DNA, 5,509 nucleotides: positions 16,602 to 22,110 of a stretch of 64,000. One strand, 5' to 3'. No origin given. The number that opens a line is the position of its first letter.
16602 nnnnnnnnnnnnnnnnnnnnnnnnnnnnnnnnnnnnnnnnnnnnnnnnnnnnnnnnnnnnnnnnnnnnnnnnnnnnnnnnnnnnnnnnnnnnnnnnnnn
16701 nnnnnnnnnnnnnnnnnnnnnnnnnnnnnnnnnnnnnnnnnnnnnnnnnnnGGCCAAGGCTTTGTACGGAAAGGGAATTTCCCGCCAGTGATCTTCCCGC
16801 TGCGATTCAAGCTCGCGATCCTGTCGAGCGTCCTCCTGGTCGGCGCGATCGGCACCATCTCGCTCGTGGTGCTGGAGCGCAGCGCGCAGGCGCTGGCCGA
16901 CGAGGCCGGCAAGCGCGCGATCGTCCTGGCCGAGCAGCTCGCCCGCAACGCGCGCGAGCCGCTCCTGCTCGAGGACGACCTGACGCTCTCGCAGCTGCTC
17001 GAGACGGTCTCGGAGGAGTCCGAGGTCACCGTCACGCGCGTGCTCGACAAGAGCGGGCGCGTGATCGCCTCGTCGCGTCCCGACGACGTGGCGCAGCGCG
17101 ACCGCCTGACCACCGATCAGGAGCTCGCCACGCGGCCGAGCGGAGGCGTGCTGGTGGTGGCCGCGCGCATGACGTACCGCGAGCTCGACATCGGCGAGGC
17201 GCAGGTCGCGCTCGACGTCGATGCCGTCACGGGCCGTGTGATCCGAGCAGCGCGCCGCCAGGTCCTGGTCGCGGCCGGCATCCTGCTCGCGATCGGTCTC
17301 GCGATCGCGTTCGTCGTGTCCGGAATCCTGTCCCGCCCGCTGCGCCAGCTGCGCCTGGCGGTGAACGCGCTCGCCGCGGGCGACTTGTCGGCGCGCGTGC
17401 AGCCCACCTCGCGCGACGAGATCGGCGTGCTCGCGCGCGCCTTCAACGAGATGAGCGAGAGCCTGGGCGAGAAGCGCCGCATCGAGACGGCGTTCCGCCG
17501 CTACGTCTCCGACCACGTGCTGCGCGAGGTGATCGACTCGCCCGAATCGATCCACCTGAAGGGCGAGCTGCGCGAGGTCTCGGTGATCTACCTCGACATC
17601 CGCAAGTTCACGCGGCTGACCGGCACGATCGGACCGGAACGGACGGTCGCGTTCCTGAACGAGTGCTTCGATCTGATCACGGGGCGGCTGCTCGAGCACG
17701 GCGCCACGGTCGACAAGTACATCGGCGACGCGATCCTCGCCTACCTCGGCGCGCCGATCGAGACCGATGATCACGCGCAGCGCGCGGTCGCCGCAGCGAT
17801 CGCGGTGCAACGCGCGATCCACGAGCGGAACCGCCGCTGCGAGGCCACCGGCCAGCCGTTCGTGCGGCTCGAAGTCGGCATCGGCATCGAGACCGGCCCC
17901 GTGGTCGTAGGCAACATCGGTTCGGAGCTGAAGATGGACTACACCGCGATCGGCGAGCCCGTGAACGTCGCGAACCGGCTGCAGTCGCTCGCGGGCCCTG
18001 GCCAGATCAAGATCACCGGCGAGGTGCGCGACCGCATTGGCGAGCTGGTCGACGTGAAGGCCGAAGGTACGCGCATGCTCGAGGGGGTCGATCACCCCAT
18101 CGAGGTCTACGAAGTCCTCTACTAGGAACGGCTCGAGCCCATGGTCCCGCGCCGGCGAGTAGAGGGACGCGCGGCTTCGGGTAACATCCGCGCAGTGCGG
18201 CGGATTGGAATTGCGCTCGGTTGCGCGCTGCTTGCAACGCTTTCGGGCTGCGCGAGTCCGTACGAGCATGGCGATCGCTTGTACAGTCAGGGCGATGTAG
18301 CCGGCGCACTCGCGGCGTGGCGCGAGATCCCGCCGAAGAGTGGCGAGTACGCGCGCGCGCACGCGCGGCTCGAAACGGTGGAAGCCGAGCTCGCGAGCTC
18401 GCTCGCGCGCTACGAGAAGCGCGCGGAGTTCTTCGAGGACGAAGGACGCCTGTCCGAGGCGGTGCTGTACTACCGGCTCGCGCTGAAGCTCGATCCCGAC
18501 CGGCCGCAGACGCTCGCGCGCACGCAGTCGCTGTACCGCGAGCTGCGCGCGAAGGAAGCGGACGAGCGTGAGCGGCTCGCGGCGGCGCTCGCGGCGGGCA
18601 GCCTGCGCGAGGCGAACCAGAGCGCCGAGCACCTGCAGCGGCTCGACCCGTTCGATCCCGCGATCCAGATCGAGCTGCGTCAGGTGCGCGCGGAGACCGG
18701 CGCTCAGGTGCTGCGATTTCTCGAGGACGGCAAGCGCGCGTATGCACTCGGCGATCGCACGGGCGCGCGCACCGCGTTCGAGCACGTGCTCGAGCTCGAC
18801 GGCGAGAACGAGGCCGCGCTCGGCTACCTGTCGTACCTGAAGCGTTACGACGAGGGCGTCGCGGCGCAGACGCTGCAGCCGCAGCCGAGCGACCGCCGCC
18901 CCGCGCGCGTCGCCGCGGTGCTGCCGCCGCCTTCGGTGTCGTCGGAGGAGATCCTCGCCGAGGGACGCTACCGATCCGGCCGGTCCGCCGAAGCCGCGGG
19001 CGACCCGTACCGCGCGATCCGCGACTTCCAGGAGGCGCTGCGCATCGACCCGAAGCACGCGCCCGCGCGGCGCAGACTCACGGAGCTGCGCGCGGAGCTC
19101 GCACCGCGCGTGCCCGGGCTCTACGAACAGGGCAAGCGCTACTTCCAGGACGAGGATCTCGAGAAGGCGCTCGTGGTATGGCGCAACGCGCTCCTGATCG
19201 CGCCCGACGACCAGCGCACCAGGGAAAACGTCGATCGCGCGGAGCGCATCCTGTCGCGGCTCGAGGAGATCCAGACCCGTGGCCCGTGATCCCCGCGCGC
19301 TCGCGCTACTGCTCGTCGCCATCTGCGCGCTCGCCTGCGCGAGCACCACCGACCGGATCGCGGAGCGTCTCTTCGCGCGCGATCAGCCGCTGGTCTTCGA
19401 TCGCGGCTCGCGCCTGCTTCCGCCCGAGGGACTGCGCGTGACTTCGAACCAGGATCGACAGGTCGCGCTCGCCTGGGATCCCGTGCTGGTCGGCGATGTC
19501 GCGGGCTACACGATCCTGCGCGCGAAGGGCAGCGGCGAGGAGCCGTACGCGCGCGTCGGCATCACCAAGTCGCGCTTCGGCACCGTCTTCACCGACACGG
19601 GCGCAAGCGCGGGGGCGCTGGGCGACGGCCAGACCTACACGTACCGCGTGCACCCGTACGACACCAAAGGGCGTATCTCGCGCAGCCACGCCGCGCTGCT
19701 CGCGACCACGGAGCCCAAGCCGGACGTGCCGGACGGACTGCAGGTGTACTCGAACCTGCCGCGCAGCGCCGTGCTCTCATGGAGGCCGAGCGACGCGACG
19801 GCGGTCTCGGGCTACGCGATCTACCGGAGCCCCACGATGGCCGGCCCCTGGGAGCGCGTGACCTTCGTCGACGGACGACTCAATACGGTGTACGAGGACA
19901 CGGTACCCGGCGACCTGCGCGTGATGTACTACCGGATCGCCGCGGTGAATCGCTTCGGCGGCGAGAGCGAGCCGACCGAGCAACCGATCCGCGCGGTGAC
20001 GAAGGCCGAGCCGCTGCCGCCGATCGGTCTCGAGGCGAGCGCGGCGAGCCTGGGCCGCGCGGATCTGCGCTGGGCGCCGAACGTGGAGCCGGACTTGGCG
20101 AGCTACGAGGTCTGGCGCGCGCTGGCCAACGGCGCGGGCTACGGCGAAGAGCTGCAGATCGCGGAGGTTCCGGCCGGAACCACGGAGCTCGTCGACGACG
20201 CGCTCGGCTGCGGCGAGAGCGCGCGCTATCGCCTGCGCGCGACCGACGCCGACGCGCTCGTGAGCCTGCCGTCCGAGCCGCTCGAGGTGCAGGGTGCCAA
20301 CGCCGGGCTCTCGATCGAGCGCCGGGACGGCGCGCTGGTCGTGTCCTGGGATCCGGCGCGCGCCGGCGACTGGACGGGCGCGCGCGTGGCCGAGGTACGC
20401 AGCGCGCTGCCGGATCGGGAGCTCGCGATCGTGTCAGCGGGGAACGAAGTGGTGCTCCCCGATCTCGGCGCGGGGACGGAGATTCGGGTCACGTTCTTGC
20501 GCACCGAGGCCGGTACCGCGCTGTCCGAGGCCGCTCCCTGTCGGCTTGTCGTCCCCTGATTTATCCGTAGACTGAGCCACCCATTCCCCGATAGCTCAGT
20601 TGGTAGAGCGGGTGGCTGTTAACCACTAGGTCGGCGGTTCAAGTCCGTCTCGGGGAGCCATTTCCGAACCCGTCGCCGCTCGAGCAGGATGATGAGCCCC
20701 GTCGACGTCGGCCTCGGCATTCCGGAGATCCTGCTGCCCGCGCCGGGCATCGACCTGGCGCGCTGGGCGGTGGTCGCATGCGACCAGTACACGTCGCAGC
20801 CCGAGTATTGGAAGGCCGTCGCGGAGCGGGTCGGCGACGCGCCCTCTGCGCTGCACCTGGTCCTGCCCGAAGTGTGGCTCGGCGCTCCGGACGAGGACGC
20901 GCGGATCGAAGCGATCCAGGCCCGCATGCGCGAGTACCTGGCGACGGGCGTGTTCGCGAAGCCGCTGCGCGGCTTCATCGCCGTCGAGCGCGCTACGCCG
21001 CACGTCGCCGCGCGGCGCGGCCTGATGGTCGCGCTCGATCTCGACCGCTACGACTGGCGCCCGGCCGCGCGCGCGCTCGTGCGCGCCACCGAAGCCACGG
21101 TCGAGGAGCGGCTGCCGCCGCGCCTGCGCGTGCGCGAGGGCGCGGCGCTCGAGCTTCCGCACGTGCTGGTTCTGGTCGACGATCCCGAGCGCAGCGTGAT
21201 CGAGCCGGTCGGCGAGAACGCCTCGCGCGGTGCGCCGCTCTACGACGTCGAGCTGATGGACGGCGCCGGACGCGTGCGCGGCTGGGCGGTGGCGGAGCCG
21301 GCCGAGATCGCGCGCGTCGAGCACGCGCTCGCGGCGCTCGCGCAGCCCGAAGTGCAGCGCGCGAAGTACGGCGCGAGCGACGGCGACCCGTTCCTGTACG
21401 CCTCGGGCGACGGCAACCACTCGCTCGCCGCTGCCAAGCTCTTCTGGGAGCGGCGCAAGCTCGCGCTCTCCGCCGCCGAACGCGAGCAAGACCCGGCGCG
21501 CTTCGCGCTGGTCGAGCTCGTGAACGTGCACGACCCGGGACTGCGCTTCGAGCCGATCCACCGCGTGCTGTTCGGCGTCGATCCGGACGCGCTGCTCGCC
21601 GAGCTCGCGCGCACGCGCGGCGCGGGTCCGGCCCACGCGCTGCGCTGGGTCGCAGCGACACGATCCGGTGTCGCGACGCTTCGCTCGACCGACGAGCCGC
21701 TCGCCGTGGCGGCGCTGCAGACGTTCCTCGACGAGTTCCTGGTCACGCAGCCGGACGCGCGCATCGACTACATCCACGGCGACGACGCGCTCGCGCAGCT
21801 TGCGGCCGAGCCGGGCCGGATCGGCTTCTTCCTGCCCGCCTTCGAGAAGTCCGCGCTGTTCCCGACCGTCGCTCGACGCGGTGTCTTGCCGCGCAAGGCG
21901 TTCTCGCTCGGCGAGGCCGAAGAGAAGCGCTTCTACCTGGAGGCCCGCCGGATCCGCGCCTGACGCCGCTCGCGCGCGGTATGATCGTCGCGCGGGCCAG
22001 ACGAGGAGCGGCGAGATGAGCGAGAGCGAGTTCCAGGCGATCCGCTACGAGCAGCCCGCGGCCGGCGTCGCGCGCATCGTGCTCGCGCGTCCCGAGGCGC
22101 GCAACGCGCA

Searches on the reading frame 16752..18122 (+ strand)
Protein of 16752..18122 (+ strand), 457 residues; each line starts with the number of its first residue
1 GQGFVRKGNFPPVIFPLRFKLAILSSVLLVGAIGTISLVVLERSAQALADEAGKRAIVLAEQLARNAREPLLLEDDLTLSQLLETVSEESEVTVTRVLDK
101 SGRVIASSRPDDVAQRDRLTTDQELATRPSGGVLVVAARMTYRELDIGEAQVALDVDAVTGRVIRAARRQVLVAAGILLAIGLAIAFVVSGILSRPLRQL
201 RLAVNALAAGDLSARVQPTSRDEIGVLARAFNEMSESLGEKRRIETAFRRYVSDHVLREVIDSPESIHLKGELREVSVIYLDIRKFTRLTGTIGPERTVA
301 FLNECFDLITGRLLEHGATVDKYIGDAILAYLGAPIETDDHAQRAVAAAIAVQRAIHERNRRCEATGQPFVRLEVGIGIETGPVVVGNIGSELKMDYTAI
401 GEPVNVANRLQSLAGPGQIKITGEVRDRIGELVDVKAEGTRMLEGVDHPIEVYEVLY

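Call 27: search_protein_families(library=pfam, proteins=[window:16752-18122:+], max_evalue=0.0001)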
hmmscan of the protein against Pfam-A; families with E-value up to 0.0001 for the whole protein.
window:16752-18122:+ (457 aa): 3 families
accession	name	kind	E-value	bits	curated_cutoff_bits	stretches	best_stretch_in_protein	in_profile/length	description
PF00211.25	Guanylate_cyc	-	1.9e-22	80.2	21.9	1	273-453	6-179/183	Adenylate and Guanylate cyclase catalytic domain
PF00672.30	HAMP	-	1.3e-17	64.2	25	1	189-238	2-51/53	HAMP domain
PF17203.10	sCache_3_2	-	3.4e-05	24.4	28.4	1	46-129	4-90/140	Single cache domain 3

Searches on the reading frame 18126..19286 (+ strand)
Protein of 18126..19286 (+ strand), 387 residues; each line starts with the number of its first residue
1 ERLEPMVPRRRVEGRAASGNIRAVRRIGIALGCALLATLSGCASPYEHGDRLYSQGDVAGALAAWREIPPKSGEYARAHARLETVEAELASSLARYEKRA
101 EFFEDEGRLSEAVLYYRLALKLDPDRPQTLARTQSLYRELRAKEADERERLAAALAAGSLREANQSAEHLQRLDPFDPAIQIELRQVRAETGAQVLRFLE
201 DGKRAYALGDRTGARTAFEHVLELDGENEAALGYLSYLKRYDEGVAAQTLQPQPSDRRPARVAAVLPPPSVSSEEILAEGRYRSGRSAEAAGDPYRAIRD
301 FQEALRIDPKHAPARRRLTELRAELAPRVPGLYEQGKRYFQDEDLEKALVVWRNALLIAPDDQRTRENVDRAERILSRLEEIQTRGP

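Call 27: search_protein_families(library=pfam, proteins=[window:18126-19286:+], max_evalue=0.0001)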
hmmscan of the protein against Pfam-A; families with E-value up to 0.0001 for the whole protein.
window:18126-19286:+ (387 aa): 7 families
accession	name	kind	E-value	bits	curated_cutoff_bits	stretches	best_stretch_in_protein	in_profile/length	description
PF07719.23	TPR_2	-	3.4e-17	61.5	27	0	278-311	1-34/34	Tetratricopeptide repeat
PF13414.12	TPR_11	-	7.3e-14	51.6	26.8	0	105-128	6-29/42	TPR repeat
PF00515.34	TPR_1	-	1.7e-12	47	27.8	0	279-311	2-34/34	Tetratricopeptide repeat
PF13181.12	TPR_8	-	2.6e-11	43.2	25.7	0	96-125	4-33/34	Tetratricopeptide repeat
PF13428.12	TPR_14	-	3.9e-11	42.9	23.5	0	280-320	3-43/44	Tetratricopeptide repeat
PF14559.12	TPR_19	-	2e-05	25.2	25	0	290-322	3-35/68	Tetratricopeptide repeat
PF23558.1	TPR_P4H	-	8.4e-05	23.1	27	0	338-377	51-90/91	Prolyl 4-hydroxylase peptide-substrate-binding domain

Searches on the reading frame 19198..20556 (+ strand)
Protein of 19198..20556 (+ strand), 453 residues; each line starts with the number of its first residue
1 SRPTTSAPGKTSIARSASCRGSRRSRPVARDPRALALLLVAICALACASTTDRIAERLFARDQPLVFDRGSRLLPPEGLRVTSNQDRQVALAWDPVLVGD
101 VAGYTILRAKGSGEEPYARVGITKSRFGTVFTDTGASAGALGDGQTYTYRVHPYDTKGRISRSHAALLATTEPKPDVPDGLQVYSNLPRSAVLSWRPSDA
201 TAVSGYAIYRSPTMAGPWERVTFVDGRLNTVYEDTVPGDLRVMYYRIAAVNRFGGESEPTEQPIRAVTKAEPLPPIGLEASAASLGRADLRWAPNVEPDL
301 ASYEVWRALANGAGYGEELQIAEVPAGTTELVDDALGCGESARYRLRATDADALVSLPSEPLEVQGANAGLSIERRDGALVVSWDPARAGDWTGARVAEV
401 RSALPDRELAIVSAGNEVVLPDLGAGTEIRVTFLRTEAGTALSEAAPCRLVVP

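Call 27: search_protein_families(library=pfam, proteins=[window:19198-20556:+], max_evalue=0.0001)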
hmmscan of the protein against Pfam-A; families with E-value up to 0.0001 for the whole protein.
window:19198-20556:+ (453 aa): 1 family
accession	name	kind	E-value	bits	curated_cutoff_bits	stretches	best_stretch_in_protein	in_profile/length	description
PF00041.27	fn3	-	9.5e-12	45.4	25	0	75-159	2-74/84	Fibronectin type III domain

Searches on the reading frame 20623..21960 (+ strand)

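Call 27: search_protein_families(library=pfam, proteins=[window:20623-21960:+], max_evalue=0.0001)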
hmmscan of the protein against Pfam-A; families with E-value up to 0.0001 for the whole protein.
window:20623-21960:+ (446 aa): 1 family
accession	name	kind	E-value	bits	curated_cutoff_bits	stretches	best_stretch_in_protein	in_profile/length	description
PF06245.16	DUF1015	-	9e-59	199.4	25.8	1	38-355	2-307/325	Protein of unknown function (DUF1015)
